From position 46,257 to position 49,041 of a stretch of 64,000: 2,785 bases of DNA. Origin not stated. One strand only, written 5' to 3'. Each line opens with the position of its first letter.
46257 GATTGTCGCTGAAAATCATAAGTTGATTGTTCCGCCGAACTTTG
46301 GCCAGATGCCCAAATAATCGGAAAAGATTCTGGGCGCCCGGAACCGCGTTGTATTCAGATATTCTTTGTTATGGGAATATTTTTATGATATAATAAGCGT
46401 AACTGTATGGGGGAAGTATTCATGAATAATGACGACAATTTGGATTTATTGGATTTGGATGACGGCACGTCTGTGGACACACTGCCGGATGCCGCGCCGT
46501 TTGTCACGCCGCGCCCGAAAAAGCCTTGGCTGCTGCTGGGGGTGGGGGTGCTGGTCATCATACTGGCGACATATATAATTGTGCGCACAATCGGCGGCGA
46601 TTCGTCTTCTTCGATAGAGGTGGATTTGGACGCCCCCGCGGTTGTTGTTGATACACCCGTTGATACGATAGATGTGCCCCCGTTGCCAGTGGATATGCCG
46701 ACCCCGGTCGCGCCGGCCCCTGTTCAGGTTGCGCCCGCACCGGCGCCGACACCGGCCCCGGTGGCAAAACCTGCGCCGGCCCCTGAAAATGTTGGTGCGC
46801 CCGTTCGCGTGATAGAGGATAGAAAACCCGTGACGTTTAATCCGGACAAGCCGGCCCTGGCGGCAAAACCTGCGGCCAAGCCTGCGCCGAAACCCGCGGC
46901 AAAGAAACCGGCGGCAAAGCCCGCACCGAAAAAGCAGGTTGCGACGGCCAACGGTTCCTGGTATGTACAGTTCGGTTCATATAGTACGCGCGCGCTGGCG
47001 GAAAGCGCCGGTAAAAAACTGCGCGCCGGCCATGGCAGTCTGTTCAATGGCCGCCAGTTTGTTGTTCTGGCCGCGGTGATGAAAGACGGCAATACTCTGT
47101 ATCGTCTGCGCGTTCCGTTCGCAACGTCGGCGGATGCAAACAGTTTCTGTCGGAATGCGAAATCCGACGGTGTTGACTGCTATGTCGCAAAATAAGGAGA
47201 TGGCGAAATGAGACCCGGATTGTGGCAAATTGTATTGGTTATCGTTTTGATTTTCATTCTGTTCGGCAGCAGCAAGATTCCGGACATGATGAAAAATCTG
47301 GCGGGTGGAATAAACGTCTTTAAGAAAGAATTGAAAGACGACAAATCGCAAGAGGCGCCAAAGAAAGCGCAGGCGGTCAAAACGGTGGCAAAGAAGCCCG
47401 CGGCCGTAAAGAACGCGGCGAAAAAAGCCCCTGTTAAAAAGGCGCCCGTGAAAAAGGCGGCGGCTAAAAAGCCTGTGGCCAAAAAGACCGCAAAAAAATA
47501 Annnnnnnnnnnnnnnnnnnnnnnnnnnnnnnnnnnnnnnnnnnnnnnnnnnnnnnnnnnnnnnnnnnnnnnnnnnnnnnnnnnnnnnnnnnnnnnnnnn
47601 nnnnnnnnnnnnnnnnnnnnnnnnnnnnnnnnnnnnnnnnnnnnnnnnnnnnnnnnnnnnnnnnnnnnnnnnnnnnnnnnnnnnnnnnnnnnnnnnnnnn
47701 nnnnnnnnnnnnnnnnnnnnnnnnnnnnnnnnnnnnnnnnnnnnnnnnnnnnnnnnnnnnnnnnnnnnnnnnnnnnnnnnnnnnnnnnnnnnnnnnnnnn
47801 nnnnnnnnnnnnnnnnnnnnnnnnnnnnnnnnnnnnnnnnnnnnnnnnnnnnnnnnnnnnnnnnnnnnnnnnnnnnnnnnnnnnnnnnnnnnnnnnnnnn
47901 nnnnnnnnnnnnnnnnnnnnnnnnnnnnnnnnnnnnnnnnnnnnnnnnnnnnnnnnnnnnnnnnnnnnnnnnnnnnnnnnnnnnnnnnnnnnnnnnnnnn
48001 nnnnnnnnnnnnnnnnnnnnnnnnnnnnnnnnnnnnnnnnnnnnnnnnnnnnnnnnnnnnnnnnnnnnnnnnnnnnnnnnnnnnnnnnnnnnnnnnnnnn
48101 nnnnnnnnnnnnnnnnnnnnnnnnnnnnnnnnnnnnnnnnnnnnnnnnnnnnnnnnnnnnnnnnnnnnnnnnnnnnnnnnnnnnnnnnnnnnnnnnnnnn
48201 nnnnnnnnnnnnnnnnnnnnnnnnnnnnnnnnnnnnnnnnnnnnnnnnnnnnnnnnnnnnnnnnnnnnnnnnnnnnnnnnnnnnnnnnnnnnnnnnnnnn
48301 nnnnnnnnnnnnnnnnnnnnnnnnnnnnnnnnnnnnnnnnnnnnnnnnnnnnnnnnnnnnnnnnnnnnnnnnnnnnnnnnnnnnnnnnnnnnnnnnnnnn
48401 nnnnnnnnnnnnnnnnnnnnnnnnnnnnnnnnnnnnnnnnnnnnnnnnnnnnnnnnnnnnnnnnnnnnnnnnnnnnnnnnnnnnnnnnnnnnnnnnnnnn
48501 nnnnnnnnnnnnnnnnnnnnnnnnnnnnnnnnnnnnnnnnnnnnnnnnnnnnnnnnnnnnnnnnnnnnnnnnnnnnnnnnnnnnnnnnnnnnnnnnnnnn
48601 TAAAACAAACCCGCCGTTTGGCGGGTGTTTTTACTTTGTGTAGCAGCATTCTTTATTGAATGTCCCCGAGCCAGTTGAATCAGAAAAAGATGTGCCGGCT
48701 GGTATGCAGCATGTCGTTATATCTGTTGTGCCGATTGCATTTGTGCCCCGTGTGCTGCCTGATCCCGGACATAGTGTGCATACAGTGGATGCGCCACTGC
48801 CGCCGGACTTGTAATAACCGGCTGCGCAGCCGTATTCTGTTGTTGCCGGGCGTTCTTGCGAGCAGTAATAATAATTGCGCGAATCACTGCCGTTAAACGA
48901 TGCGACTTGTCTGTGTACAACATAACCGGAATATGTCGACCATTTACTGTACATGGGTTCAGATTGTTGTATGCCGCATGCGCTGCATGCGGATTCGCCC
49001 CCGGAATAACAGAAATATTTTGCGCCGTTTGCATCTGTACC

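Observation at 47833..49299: Family of secreted cysteine-rich proteins sharing a novel C-terminal Cys module (three paralogs, two convergent here, one at 14574-15203)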

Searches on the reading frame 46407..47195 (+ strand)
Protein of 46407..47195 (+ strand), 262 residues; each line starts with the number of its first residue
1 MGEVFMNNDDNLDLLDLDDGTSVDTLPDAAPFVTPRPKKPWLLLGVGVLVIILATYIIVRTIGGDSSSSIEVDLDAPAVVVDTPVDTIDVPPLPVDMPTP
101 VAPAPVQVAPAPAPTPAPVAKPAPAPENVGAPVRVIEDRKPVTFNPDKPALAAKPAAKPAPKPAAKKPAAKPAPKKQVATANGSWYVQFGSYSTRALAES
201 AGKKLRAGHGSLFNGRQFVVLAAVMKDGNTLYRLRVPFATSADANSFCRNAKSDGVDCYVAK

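Call 15: search_protein_families(library=pfam, proteins=[window:46407-47195:+], max_evalue=0.01)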
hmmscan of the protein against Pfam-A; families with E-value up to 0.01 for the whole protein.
window:46407-47195:+ (262 aa): 1 family
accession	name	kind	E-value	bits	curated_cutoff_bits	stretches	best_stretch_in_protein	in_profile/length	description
PF05036.18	SPOR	-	9.2e-13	48.8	21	1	181-261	1-75/76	SPOR domain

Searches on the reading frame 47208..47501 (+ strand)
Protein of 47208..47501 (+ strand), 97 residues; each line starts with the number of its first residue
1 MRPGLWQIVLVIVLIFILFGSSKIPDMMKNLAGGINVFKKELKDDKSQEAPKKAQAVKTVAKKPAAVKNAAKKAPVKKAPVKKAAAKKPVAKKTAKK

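Call 15: search_protein_families(library=pfam, proteins=[window:47208-47501:+], max_evalue=0.01)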
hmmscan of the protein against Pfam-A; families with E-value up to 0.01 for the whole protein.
window:47208-47501:+ (97 aa): 2 families
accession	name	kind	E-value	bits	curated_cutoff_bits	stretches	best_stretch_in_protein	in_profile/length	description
PF02416.21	TatA_B_E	-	1.6e-11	43.7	21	1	4-52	2-50/53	mttA/Hcf106 family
PF07382.16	HC2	-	3e-05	24.7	40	1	51-96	5-50/194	Histone H1-like nucleoprotein HC2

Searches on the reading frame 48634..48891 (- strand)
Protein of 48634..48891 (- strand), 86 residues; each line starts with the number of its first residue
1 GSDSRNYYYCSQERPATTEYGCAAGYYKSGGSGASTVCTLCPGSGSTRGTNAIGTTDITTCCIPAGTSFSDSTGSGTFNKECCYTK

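Call 56: predict_structure(alignment_id=A4)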
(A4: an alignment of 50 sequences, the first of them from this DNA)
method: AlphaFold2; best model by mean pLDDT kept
length: 86 residues; sequences in the alignment: 50
mean_pLDDT: 70.5   pTM: 0.52
mean pLDDT of the five models: 70.5, 69.9, 69.8, 68.8, 62.2
residues with pLDDT >= 90: 0; 70-90: 61; 50-70: 9; < 50: 16
segments of 3 or more residues with pLDDT < 50: 1-16
pLDDT, mean of each block of 10 residues (from residue 1): 37 48 81 82 76 78 80 79 75
secondary structure, 60 per line:
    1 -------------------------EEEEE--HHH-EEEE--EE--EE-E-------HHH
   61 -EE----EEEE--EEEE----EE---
elements in order: E26-30 E37-40 E68-71 E74-77
